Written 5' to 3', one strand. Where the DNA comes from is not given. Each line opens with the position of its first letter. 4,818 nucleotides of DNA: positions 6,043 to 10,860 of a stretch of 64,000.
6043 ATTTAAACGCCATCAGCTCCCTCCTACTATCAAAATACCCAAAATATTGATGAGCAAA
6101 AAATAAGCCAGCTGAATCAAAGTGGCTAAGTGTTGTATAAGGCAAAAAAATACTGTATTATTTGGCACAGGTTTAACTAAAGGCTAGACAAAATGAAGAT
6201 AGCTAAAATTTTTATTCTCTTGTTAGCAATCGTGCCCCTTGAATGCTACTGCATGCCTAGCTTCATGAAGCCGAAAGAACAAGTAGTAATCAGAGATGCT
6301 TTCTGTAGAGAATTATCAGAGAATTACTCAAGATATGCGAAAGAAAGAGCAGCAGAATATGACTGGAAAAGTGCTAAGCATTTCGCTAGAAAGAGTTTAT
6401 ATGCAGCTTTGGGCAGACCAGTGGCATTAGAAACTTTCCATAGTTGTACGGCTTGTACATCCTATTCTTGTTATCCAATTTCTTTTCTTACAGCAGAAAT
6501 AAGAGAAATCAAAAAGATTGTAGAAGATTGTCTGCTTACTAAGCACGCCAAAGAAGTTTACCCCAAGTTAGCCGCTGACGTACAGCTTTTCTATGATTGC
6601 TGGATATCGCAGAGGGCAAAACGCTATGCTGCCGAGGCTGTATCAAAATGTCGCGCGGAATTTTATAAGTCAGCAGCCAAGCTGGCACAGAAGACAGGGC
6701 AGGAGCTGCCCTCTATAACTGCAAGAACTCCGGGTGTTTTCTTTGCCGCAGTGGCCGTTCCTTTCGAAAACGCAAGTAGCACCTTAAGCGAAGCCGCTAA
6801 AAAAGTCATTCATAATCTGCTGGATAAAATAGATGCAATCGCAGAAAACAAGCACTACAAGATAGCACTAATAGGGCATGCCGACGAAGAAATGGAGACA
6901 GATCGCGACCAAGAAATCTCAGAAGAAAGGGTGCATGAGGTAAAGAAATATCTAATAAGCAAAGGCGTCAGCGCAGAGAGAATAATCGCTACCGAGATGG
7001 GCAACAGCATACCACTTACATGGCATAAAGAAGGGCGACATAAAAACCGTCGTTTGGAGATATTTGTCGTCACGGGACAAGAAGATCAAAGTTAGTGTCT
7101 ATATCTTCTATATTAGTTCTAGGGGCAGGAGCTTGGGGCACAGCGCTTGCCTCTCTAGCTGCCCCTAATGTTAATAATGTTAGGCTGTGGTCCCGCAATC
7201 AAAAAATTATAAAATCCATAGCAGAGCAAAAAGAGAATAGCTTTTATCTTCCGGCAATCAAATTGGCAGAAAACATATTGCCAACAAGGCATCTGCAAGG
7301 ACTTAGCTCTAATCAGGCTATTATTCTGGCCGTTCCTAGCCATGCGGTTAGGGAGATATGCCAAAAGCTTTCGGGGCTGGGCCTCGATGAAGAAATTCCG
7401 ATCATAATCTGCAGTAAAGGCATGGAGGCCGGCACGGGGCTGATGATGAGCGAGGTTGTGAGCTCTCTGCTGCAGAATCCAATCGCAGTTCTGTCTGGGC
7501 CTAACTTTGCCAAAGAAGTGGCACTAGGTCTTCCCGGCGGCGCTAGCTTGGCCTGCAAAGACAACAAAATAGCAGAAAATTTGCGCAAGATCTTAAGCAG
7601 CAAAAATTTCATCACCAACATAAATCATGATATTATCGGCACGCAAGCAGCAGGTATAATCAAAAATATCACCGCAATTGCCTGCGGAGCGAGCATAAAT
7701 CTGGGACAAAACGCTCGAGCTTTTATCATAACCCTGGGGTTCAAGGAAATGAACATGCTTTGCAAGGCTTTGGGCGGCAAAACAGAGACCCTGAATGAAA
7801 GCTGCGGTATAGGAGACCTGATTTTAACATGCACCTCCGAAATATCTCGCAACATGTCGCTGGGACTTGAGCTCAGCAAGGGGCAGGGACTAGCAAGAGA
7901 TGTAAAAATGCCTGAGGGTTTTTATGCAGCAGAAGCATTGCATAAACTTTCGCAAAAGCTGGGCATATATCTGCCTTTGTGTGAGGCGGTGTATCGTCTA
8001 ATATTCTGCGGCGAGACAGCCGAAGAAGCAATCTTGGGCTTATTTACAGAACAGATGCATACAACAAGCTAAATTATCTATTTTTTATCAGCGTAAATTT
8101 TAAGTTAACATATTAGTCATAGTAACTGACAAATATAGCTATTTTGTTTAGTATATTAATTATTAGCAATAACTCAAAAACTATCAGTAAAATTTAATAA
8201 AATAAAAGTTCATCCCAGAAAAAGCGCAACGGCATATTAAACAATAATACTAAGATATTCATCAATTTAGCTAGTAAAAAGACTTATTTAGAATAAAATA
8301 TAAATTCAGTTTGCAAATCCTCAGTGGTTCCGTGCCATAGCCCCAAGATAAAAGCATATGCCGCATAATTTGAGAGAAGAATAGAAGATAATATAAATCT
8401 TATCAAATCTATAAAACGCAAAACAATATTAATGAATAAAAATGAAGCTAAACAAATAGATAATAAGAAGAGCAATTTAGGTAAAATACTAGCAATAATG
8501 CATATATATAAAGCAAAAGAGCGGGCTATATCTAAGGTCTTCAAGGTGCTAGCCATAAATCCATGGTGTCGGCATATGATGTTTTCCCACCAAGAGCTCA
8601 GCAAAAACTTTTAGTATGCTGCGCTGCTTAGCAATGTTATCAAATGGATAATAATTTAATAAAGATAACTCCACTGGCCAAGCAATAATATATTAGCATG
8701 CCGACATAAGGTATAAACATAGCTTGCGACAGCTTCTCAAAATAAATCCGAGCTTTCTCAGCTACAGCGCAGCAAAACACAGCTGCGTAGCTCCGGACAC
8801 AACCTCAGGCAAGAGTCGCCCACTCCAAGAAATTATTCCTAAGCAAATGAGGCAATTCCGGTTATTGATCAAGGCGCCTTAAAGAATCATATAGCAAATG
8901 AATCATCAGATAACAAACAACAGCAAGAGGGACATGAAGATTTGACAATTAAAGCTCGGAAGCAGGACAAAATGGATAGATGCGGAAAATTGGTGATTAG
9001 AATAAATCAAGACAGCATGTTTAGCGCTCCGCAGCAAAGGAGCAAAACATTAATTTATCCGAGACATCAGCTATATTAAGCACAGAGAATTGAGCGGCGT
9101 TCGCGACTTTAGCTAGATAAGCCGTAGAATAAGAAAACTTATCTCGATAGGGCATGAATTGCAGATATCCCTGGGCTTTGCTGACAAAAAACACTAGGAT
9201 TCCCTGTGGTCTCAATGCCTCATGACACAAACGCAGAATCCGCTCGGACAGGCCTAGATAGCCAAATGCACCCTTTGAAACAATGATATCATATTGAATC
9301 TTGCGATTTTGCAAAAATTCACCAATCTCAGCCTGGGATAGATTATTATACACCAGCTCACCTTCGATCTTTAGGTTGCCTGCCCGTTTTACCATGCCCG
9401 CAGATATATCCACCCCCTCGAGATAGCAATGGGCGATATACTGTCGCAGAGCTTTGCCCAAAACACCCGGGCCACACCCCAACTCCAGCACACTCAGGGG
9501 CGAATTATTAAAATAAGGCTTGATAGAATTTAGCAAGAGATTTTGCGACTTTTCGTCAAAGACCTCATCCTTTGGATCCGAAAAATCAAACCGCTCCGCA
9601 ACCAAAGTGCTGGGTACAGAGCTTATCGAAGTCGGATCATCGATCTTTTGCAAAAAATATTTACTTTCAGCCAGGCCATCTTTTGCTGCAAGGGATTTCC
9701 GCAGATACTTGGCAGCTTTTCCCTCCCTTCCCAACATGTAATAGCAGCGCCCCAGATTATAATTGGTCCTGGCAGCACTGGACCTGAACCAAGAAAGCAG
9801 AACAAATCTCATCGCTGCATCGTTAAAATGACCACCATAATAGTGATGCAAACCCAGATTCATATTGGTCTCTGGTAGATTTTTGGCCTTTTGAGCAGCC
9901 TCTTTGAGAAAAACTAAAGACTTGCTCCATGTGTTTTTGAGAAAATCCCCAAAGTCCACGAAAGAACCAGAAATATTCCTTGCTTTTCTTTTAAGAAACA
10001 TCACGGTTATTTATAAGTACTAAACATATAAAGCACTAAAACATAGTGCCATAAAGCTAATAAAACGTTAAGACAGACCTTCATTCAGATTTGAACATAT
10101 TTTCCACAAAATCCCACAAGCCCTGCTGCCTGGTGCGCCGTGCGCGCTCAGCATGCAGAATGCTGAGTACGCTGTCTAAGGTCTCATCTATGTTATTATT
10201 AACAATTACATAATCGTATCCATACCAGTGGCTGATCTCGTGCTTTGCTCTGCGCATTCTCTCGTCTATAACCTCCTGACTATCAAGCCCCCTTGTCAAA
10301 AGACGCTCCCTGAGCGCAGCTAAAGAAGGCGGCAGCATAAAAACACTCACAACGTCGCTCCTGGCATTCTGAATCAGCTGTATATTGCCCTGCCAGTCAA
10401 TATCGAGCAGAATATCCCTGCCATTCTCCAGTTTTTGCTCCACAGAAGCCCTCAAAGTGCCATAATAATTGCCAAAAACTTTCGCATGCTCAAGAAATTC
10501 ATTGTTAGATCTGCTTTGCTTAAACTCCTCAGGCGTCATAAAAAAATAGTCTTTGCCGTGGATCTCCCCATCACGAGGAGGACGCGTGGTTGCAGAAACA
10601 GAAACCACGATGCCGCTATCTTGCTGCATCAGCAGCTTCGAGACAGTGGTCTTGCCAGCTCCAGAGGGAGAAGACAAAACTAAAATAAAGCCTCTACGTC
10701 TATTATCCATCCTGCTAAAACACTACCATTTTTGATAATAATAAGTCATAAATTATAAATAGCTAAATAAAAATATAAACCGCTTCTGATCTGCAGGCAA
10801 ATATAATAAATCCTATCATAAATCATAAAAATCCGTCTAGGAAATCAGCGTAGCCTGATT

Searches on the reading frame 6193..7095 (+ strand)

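Call 68: search_protein_families(library=pfam, proteins=[window:6193-7095:+], max_evalue=0.0001)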
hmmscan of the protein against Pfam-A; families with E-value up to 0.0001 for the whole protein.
window:6193-7095:+ (300 aa): 1 family
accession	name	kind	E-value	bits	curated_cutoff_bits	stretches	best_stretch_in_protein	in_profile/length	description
PF00691.25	OmpA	-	4.5e-16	59.4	27.2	1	191-286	2-96/98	OmpA family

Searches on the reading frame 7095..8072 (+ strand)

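Call 68: search_protein_families(library=pfam, proteins=[window:7095-8072:+], max_evalue=0.0001)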
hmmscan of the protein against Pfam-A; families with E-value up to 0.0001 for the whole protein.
window:7095-8072:+ (325 aa): 4 families
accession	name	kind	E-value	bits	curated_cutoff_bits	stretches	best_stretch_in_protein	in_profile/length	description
PF01210.29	NAD_Gly3P_dh_N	-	7.8e-44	149.9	23.1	1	6-159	2-157/158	NAD-dependent glycerol-3-phosphate dehydrogenase N-terminus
PF07479.19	NAD_Gly3P_dh_C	-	2.5e-38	131.9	25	1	179-313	1-141/142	NAD-dependent glycerol-3-phosphate dehydrogenase C-terminus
PF20618.3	GPD_NAD_C_bact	-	3.3e-15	56.8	27.6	1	237-299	1-66/66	Bacterial GPD, NAD-dependent C-terminal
PF03807.23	F420_oxidored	-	5.8e-05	24.1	21.6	0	6-92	2-79/94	NADP oxidoreductase coenzyme F420-dependent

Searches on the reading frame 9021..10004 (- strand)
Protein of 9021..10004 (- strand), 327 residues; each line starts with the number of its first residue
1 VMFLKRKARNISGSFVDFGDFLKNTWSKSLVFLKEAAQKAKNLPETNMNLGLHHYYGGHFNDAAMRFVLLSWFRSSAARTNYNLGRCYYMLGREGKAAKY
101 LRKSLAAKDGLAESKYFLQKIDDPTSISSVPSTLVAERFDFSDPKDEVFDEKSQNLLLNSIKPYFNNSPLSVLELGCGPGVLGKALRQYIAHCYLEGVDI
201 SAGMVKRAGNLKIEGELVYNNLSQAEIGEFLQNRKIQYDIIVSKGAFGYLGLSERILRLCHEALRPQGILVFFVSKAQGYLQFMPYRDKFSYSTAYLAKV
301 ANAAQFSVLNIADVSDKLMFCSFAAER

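Call 68: search_protein_families(library=pfam, proteins=[window:9021-10004:-], max_evalue=0.0001)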
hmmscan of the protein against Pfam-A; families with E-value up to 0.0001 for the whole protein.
window:9021-10004:- (327 aa): 8 families
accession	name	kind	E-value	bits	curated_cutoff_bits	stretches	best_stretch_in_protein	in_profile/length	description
PF13847.12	Methyltransf_31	-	1.4e-11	44.7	27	1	169-272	4-109/145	Methyltransferase domain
PF08242.18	Methyltransf_12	-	1.9e-11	45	30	1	173-270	1-98/98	Methyltransferase domain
PF13489.12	Methyltransf_23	-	4.8e-11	43.1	27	1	158-307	10-160/164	Methyltransferase domain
PF13649.12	Methyltransf_25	-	7.5e-11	43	27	1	172-268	1-97/97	Methyltransferase domain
PF08241.18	Methyltransf_11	-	1.3e-09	39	21.2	1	173-272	1-95/95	Methyltransferase domain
PF05175.20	MTS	-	8.2e-07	29.3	23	1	155-308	21-168/170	Methyltransferase small domain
PF07719.23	TPR_2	-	3.2e-06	27.3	27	0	79-106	2-29/34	Tetratricopeptide repeat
PF13432.12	TPR_16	-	1.3e-05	26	32.7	1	49-110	2-63/65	Tetratricopeptide repeat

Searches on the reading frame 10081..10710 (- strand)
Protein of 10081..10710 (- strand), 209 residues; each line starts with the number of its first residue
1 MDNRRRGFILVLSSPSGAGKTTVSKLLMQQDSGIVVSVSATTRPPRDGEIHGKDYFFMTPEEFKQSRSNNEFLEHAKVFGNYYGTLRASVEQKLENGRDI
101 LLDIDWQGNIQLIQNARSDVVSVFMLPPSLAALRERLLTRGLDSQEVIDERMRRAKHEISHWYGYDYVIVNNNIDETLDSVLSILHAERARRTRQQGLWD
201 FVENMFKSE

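Call 68: search_protein_families(library=pfam, proteins=[window:10081-10710:-], max_evalue=0.0001)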
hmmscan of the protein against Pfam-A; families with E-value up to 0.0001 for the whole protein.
window:10081-10710:- (209 aa): 1 family
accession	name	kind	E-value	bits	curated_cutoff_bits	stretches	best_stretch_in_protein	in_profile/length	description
PF00625.27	Guanylate_kin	-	2.3e-50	171.2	25.2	1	10-187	5-181/182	Guanylate kinase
